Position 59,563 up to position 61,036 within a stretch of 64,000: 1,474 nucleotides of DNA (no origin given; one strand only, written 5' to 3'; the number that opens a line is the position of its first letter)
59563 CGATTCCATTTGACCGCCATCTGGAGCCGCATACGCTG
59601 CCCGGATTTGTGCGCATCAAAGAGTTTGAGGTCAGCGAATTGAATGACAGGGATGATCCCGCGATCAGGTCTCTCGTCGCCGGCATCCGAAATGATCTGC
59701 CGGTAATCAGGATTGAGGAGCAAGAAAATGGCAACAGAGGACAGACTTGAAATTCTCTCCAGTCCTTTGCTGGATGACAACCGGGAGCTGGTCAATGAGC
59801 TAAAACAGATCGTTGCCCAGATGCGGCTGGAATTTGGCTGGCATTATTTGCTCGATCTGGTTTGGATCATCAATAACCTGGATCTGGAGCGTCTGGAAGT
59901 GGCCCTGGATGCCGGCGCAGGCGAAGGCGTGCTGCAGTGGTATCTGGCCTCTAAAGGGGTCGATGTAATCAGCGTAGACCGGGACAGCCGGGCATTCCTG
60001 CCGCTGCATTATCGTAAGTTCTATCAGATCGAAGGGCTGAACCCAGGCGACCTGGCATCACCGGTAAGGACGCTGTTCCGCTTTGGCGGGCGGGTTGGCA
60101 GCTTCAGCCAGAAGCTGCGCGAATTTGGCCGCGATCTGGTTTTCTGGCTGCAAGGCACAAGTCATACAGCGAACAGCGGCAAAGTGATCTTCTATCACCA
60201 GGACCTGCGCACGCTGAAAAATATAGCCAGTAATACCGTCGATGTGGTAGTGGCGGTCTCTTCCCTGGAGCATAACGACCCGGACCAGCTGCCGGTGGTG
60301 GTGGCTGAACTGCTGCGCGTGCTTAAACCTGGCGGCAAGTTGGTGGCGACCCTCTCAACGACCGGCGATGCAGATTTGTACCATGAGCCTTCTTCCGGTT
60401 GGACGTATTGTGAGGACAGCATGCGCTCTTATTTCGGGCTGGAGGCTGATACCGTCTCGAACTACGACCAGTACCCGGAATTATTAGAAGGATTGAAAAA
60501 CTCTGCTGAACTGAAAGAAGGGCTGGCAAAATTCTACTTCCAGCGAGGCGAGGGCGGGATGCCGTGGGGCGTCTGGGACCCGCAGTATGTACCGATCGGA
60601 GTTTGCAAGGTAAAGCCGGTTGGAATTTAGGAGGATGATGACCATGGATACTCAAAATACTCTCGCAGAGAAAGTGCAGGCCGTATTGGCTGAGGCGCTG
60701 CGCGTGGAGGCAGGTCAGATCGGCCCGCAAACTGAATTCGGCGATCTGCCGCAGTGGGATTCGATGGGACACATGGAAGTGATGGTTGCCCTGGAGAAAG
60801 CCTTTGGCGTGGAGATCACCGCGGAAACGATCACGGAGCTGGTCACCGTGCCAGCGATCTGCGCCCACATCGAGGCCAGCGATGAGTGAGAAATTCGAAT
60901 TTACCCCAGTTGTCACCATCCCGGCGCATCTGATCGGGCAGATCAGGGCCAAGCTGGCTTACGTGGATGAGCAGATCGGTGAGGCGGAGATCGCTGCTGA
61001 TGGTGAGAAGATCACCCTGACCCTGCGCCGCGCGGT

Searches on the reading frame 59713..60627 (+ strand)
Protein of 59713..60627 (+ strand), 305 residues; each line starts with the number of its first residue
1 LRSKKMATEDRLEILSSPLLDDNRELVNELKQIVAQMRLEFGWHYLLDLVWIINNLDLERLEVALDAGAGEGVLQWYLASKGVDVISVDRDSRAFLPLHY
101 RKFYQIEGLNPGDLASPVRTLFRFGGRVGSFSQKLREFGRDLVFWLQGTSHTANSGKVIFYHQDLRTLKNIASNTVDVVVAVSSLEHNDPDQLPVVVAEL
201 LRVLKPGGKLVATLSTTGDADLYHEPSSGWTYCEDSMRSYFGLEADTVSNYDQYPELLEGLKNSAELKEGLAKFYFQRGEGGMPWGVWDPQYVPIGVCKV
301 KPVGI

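Call 5: search_protein_families(library=pfam, max_evalue=0.01, proteins=[window:59713-60627:+])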
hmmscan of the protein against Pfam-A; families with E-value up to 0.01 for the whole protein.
seq(305 aa): 5 families
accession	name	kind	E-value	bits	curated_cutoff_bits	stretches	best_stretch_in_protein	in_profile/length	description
PF08241.18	Methyltransf_11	-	8e-11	42.9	21.2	1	154-211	40-94/95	Methyltransferase domain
PF13649.12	Methyltransf_25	-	1.6e-10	42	27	1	154-208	43-97/97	Methyltransferase domain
PF13489.12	Methyltransf_23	-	1.1e-06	29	27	1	63-233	25-135/164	Methyltransferase domain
PF08242.18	Methyltransf_12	-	4.1e-06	27.9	30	1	170-210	63-98/98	Methyltransferase domain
PF13847.12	Methyltransf_31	-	2.5e-05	24.5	27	0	157-215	55-112/145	Methyltransferase domain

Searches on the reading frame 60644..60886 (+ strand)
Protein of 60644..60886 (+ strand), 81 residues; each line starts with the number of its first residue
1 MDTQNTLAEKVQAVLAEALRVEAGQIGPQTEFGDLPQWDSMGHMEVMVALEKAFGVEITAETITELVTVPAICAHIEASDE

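Call 5: search_protein_families(library=pfam, max_evalue=0.01, proteins=[window:60644-60886:+])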
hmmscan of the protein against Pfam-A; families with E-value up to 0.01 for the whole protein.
seq(81 aa): 1 family
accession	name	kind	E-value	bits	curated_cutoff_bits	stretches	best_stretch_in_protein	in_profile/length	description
PF00550.31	PP-binding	-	4.6e-11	43.2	20.8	1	9-76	1-67/67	Phosphopantetheine attachment site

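Call 63: search_protein_families(library=ncbifam, max_evalue=0.001, proteins=[window:60644-60886:+])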
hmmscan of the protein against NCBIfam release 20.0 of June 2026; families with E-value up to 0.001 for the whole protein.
window:60644-60886:+ (81 aa): 13 families
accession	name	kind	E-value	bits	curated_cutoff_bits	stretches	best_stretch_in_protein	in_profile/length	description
NF002148.0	PRK00982.1-2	subfamily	9.7e-13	47.8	71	1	4-79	2-77/79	acyl carrier protein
TIGR00517.1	acyl_carrier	equivalog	3.8e-11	42.7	70.45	1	6-78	3-75/77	acyl carrier protein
NF002150.0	PRK00982.1-4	subfamily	1.9e-10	40.8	66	1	4-79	3-78/80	acyl carrier protein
NF006031.0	PRK08172.1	equivalog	3.5e-09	37.2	76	1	9-78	7-76/82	acyl carrier protein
NF002151.0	PRK00982.1-5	equivalog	7.5e-09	35.6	92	1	7-78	4-75/78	acyl carrier protein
NF002149.0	PRK00982.1-3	equivalog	9.2e-08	31.9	106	1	6-78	3-75/78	acyl carrier protein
NF002147.0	PRK00982.1-1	equivalog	1.5e-07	31.2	84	1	3-79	4-80/83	acyl carrier protein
NF058660.1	cispen_ACP_AmcB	equivalog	1.7e-07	31.3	80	1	8-78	3-77/80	cispentacin biosynthesis acyl carrier protein AmcB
NF040636.1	AcpM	exception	2.2e-06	27.6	146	1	3-77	2-76/93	meromycolate extension acyl carrier protein AcpM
NF003757.0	PRK05350.1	equivalog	1.9e-05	24.8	65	1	1-77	1-77/83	acyl carrier protein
NF009104.0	PRK12449.1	equivalog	3.4e-05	23.7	70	1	3-72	2-71/80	acyl carrier protein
NF005079.0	PRK06508.1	equivalog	0.00014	22.2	83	1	8-67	5-64/93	acyl carrier protein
NF004533.0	PRK05883.1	equivalog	0.00052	19.8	72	1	4-78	21-95/100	acyl carrier protein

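Call 71: search_solved_structures(query=window:60644-60886:+, max_evalue=0.01, show_alignments=2)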
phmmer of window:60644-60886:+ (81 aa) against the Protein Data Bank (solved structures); distinct sequences matched with E-value up to 0.01: 50.
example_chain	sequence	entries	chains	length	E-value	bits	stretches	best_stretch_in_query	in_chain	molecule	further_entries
8jfn_B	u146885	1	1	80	1.5e-10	44.1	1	6-77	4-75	Acyl carrier protein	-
8jfh_E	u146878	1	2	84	1.9e-10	43.9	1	6-77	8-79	Acyl carrier protein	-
4zjb_G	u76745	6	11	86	2e-10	43.8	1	6-77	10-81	Acyl carrier protein | Acyl carrier protein,Acyl carrier protein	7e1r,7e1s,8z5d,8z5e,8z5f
8jfg_G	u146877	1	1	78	2e-10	43.8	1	7-77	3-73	Acyl carrier protein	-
5h9g_A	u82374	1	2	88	2.2e-10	43.6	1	6-77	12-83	Acyl carrier protein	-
8jfi_G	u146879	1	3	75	5.7e-10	42.3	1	9-77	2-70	Acyl carrier protein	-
5h9h_A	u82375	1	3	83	7.6e-10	41.9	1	6-77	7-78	Acyl carrier protein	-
6ihc_G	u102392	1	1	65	1.8e-08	37.6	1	11-71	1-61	holo-form acyl carrier protein (holo-ACP)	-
2qnw_A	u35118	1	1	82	2.7e-07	33.8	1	6-78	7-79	Acyl carrier protein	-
2ehs_A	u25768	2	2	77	1.1e-06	32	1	7-75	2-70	Acyl carrier protein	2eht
1x3o_A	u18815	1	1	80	2.4e-06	30.8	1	3-78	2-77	acyl carrier protein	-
2l0q_A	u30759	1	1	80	3.7e-05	27.1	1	6-76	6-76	Acyl carrier protein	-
2n50_A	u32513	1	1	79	4e-05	26.9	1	4-76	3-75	Acyl carrier protein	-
1klp_A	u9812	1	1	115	4.6e-05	26.8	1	3-80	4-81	MEROMYCOLATE EXTENSION ACYL CARRIER PROTEIN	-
2n57_A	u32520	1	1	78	5.7e-05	26.5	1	7-71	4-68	Acyl carrier protein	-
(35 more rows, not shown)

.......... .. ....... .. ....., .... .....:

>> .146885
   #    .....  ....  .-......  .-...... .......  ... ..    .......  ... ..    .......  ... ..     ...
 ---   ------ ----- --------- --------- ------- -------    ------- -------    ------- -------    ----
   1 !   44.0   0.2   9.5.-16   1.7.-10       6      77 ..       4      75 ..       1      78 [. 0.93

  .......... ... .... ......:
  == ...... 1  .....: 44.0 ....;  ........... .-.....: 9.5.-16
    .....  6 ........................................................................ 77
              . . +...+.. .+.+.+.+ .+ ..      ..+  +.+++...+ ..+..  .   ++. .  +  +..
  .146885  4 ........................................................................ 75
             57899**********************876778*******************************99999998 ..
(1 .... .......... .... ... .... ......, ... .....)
